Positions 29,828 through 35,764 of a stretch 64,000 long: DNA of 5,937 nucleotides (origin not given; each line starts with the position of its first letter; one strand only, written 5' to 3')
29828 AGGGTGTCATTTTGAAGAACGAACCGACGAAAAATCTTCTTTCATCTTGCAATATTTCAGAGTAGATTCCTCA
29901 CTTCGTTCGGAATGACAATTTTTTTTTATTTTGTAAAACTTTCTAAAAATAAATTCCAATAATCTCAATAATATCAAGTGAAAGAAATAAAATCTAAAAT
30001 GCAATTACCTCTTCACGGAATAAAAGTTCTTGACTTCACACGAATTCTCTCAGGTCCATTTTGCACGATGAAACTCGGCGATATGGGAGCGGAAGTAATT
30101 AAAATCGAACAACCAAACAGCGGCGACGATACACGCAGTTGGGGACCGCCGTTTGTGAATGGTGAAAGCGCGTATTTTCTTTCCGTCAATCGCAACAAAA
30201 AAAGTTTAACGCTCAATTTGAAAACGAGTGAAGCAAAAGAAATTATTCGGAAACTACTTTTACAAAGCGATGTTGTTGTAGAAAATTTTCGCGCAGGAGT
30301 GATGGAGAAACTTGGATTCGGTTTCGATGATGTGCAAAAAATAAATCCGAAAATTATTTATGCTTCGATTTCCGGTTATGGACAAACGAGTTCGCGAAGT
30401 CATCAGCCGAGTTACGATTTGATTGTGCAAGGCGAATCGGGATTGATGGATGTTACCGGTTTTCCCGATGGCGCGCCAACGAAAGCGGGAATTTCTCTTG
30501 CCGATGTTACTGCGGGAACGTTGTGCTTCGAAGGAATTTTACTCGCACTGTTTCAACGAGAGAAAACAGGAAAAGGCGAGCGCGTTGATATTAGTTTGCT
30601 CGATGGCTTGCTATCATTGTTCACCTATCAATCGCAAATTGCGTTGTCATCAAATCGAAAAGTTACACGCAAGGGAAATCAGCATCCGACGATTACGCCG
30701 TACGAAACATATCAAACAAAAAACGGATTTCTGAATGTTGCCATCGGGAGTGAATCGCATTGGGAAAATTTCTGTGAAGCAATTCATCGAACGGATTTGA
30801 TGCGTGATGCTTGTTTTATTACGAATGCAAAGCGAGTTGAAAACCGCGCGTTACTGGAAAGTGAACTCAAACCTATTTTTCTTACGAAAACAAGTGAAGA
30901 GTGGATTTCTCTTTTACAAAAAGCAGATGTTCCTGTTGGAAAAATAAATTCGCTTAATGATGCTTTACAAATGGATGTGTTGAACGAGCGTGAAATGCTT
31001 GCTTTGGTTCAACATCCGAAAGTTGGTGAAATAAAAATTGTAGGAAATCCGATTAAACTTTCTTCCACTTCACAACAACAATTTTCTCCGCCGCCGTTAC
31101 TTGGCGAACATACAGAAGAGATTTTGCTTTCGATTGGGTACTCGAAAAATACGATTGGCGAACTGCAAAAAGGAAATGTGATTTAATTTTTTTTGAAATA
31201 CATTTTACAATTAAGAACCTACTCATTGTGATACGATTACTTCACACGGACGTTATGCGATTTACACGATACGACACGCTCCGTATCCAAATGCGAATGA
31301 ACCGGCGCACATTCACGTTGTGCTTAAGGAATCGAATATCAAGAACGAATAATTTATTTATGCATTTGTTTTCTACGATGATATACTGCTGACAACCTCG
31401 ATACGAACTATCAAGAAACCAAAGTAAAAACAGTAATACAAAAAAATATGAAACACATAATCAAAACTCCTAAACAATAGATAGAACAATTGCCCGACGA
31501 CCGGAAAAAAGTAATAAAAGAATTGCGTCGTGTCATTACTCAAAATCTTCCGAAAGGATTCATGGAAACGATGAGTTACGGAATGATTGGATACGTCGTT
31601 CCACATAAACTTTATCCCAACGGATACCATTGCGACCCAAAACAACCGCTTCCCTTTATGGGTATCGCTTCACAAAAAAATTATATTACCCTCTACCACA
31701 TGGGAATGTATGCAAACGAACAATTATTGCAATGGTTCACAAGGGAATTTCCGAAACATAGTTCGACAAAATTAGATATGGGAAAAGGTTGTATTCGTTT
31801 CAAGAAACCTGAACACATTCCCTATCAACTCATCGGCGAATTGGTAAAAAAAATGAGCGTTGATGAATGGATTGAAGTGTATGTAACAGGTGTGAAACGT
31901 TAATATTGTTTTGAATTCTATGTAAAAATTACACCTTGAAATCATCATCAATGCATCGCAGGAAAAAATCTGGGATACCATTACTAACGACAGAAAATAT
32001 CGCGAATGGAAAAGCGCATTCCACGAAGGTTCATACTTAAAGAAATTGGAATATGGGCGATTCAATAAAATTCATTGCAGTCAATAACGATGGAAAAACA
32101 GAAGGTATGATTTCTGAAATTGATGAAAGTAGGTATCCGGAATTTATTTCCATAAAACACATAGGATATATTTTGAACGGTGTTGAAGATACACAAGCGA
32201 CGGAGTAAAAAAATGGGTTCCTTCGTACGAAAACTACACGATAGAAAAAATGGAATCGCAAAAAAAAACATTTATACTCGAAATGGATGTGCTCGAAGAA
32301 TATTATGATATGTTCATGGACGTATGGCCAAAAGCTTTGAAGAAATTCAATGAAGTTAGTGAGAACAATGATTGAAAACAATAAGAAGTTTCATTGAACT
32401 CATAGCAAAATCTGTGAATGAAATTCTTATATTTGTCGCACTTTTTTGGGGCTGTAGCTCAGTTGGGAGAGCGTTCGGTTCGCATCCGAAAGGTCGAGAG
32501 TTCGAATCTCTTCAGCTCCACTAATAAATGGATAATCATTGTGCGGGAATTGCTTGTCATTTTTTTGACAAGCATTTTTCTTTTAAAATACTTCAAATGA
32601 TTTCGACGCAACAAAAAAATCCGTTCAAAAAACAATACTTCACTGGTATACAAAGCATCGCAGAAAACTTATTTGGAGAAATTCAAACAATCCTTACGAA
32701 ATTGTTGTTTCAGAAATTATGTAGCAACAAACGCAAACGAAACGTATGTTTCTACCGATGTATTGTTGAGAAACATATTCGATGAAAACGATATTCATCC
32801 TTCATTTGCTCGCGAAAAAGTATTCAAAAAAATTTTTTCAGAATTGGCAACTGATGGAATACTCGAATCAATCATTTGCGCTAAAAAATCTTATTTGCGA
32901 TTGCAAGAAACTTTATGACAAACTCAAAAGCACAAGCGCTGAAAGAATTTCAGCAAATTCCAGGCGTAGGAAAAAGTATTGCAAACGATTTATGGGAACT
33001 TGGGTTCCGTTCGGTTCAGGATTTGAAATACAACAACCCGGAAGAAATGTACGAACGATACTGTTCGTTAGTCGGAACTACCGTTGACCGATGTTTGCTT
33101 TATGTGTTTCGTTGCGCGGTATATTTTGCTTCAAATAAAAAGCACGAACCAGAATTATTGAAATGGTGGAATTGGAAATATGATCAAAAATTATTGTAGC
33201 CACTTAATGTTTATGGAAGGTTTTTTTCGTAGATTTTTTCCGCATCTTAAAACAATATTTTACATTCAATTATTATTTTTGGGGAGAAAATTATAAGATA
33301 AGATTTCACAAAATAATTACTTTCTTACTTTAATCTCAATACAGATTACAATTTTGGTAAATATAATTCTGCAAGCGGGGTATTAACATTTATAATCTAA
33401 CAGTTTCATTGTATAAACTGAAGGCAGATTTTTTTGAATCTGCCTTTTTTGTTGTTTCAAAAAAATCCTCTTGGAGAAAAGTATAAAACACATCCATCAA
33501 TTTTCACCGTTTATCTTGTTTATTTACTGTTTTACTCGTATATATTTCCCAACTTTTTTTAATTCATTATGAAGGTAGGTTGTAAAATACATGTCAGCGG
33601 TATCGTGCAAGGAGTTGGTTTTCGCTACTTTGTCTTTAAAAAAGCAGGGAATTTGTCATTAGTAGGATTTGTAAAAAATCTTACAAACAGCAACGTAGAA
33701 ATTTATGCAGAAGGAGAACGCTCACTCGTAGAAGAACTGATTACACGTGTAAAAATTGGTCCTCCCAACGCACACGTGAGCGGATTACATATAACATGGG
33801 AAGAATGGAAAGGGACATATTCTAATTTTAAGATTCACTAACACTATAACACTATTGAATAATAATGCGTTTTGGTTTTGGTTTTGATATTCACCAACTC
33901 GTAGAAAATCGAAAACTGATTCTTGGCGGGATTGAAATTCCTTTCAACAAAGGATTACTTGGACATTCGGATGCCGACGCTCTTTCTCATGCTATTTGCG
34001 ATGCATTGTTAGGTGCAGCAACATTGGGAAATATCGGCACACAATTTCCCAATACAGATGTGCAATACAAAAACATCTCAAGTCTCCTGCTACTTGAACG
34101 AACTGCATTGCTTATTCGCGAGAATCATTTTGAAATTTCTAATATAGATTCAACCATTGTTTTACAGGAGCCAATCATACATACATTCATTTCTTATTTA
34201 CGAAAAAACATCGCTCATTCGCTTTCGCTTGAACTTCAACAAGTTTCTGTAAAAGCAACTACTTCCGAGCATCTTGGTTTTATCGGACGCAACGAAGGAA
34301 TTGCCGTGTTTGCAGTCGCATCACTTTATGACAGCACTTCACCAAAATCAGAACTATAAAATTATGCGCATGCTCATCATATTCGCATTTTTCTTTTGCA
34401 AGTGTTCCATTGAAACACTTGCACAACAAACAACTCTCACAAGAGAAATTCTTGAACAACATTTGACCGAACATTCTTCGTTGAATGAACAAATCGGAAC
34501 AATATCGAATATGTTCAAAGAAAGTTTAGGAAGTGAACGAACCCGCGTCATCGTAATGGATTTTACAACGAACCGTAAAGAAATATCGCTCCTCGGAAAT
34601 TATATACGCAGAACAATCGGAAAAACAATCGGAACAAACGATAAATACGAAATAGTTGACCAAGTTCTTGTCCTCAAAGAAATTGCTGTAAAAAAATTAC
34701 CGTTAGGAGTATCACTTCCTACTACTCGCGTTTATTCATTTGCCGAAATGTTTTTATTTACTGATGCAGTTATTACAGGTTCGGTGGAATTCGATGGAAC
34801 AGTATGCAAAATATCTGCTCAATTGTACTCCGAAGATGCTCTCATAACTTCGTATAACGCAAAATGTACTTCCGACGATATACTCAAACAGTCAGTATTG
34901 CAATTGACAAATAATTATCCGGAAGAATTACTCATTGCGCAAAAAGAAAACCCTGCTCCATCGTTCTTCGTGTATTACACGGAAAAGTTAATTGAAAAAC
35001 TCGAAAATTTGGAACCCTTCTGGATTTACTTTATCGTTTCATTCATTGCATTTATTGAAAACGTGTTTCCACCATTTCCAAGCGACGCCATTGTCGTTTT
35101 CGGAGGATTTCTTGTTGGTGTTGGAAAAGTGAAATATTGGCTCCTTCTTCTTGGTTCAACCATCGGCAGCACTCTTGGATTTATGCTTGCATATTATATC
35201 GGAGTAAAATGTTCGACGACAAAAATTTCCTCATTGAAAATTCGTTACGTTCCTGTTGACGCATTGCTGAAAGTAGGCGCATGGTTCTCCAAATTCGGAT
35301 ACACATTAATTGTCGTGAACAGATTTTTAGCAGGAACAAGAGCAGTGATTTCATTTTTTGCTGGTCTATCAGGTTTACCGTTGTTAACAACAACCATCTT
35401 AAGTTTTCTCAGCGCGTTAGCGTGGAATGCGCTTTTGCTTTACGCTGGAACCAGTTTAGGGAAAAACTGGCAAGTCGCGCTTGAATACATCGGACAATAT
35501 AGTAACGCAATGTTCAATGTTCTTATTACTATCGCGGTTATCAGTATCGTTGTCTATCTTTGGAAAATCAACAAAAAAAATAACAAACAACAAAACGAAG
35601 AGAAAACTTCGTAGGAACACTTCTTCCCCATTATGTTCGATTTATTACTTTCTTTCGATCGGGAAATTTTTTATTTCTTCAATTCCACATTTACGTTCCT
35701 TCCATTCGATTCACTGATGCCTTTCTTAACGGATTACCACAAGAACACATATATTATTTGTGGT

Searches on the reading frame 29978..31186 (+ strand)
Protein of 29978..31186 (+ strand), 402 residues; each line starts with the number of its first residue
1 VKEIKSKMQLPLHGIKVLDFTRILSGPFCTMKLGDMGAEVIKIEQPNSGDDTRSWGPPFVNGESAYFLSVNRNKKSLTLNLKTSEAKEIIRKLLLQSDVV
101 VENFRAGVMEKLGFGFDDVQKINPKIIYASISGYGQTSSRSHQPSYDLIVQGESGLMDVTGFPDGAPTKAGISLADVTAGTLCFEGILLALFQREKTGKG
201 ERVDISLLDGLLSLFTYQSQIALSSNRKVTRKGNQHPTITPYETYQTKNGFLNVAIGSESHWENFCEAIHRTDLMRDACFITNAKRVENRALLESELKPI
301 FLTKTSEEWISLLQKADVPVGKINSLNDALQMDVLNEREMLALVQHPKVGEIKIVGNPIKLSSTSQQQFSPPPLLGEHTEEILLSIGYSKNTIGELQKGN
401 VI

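Call 50: search_protein_families(library=pfam, proteins=[window:29978-31186:+], max_evalue=0.00001)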
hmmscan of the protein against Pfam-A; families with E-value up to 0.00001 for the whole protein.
window:29978-31186:+ (402 aa): 1 family
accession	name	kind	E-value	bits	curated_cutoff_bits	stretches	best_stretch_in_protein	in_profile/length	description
PF02515.22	CoA_transf_3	-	3.8e-128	428.1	23.3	1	12-379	1-366/366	CoA-transferase family III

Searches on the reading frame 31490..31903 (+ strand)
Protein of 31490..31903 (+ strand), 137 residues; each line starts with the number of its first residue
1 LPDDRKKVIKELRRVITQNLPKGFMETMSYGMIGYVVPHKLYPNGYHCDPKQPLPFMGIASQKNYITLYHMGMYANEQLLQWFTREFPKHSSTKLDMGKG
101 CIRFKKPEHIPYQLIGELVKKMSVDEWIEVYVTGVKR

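Call 50: search_protein_families(library=pfam, proteins=[window:31490-31903:+], max_evalue=0.00001)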
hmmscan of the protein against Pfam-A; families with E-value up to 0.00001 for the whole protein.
window:31490-31903:+ (137 aa): 1 family
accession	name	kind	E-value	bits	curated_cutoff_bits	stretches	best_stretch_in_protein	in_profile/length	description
PF08818.16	DUF1801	-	5.7e-20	71.9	27.2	1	5-121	1-83/85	Domain of unknown function (DU1801)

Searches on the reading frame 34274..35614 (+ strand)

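Call 50: search_protein_families(library=pfam, proteins=[window:34274-35614:+], max_evalue=0.00001)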
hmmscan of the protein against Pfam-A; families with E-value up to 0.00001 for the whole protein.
window:34274-35614:+ (446 aa): 1 family
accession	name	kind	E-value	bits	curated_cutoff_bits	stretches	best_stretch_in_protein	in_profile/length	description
PF09335.16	VTT_dom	-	9.8e-13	49.1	33.9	1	268-393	1-122/123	VTT domain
